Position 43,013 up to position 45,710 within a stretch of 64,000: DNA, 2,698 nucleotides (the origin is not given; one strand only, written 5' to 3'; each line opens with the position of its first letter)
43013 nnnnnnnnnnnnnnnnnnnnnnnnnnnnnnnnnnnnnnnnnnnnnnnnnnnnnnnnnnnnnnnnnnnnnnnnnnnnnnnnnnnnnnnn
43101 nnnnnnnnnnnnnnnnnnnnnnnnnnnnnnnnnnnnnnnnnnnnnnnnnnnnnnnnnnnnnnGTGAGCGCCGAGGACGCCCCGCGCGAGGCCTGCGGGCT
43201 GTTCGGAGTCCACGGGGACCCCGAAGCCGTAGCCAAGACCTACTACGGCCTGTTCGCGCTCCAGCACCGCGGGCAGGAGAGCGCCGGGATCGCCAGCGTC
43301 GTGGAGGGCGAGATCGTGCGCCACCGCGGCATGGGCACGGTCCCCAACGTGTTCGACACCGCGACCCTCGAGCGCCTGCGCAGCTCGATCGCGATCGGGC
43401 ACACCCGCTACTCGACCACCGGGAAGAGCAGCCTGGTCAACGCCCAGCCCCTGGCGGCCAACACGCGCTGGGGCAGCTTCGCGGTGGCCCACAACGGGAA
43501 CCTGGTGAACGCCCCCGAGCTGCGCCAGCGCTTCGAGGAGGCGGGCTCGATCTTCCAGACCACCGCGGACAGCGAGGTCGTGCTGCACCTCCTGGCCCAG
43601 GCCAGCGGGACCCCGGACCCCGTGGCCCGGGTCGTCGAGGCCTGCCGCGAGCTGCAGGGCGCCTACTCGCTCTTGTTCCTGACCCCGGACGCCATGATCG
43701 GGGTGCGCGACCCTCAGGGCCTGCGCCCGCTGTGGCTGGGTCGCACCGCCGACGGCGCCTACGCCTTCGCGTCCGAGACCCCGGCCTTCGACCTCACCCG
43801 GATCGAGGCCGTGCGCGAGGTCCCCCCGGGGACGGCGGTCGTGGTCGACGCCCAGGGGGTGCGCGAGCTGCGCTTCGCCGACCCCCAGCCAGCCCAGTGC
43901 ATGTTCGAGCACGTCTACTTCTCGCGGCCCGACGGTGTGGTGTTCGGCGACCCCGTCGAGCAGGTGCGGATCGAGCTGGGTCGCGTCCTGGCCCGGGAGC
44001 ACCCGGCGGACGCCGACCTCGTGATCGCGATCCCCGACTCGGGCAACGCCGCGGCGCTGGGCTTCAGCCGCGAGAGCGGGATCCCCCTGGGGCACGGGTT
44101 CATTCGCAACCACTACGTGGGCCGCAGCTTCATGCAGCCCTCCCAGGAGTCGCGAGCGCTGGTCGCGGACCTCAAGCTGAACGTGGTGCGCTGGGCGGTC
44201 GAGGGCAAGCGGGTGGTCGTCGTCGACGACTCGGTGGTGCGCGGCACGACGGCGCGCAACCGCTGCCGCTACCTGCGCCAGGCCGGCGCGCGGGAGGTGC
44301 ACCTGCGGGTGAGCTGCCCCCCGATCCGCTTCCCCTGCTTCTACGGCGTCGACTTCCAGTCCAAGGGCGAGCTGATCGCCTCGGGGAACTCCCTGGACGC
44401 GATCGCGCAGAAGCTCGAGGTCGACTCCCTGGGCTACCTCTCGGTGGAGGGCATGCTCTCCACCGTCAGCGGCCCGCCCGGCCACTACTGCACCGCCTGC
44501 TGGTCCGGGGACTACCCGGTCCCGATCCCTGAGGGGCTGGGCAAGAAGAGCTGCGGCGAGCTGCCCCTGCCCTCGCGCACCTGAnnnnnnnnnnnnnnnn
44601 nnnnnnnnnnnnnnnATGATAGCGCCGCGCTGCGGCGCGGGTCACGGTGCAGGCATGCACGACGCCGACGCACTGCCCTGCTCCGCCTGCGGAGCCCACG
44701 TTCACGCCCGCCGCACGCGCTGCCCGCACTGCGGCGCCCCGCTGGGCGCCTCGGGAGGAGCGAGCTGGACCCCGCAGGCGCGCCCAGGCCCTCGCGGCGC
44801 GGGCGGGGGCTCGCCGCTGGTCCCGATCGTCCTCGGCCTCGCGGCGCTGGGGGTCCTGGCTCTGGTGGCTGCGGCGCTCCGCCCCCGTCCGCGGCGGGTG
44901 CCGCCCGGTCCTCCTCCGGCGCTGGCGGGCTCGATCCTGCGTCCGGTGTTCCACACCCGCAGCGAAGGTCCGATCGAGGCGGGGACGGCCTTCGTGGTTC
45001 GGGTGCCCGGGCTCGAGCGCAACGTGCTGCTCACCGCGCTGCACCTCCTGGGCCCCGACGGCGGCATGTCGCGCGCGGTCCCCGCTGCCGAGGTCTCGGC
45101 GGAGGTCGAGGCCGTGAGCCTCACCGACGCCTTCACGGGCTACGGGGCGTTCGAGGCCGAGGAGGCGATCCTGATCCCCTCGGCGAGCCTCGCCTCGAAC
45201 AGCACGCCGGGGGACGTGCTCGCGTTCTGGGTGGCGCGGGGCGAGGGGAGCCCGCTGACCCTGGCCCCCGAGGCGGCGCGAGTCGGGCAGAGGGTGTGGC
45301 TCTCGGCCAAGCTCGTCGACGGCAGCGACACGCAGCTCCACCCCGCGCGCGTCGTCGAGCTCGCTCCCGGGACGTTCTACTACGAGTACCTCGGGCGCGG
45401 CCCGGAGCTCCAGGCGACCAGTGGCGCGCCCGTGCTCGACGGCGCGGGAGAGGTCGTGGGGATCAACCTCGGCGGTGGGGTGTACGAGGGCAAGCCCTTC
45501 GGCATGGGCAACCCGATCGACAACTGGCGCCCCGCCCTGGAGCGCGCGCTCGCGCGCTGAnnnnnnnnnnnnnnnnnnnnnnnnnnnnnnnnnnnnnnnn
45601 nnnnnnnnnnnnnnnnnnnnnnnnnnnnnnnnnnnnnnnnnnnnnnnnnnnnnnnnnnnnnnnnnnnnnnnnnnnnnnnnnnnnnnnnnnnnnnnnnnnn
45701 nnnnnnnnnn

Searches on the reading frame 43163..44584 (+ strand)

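Call 6: search_protein_families(library=pfam, proteins=[window:43163-44584:+])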
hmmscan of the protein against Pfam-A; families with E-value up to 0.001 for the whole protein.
window:43163-44584:+ (473 aa): 5 families
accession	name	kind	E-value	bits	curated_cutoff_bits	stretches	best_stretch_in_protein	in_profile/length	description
PF13537.11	GATase_7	-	3.4e-19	69.5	25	1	91-209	10-121/123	Glutamine amidotransferase domain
PF13522.11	GATase_6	-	2.9e-18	66.6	27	1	73-205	9-130/130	Glutamine amidotransferase domain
PF13230.11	GATase_4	-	5e-06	26.1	23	1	72-142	69-135/272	Glutamine amidotransferases class-II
PF00156.33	Pribosyltran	-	6.1e-05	22.8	26.3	1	346-385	85-124/158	Phosphoribosyl transferase domain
PF00310.26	GATase_2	-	0.00095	18.5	19.9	0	62-113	191-234/420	Glutamine amidotransferases class-II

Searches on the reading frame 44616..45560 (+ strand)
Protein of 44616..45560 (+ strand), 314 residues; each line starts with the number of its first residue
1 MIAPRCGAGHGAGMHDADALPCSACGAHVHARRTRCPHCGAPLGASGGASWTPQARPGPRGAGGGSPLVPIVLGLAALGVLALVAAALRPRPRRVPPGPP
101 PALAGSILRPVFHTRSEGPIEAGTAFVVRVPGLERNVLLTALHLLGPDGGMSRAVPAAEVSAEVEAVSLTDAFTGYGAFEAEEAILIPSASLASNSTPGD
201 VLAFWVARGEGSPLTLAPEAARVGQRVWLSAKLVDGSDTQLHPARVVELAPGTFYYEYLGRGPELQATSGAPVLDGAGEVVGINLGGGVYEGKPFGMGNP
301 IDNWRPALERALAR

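Call 6: search_protein_families(library=pfam, proteins=[window:44616-45560:+])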
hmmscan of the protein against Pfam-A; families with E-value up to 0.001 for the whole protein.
window:44616-45560:+ (314 aa): 2 families
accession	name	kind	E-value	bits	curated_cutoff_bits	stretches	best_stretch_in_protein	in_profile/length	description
PF13365.12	Trypsin_2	-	6.6e-05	24.1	27.6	1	123-283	1-144/144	Trypsin-like peptidase domain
PF13248.11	Zn_ribbon_3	-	0.00017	21.4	27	1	21-43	4-26/26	zinc-ribbon domain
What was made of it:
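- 44616..45560 (+): Left neighbour: zinc-ribbon plus trypsin-like peptidase gene, convergent with the dehydrogenase. Native composition. Pfam Trypsin_2 and Zn_ribbon_3, both below the curated cut-offs (call 6).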

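Call 42: find_homologous_proteins(query=window:44616-45557:+, max_evalue=0.00001)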
Query window:44616-45557:+ (314 aa): 8 proteins with E <= 0.00001 among 8000 candidates.
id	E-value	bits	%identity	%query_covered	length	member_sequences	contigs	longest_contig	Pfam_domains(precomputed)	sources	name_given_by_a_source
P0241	7.7e-193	658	100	96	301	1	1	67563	-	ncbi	ncbi:MAG: hypothetical protein R3F62_20540 [Planctomycetota bacterium]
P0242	8.8e-41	158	42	66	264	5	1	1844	-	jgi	jgi:hypothetical protein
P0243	8.3e-33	132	38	68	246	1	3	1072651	PF13365.13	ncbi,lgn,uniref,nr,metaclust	ncbi:trypsin-like peptidase domain-containing protein [Acetivibrio cellulolyticus]|uniref:trypsin-li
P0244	1.8e-29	121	39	75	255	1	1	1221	PF13365.13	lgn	-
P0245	2.2e-28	118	41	63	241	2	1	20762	PF13365.13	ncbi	-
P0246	6.1e-25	106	38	67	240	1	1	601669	PF13365.13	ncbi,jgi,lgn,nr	ncbi:MAG TPA: trypsin-like peptidase domain-containing protein [Rhizomicrobium sp.]|jgi:hypothetical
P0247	1.4e-20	92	38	72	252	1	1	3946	PF13365.13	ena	-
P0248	1.8e-18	85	39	66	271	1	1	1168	PF13365.13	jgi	jgi:hypothetical protein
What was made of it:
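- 44616..45560 (+): The best homologue outside the source contig is 42% identical (call 42).
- Tried and rejected: The protease has no homologue above 42% (call 42).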

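Call 54: search_protein_families(library=ncbifam, proteins=[window:44616-45560:+], max_evalue=0.00001)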
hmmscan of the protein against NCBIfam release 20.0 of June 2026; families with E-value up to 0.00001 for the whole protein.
window:44616-45560:+ (314 aa): 0 families
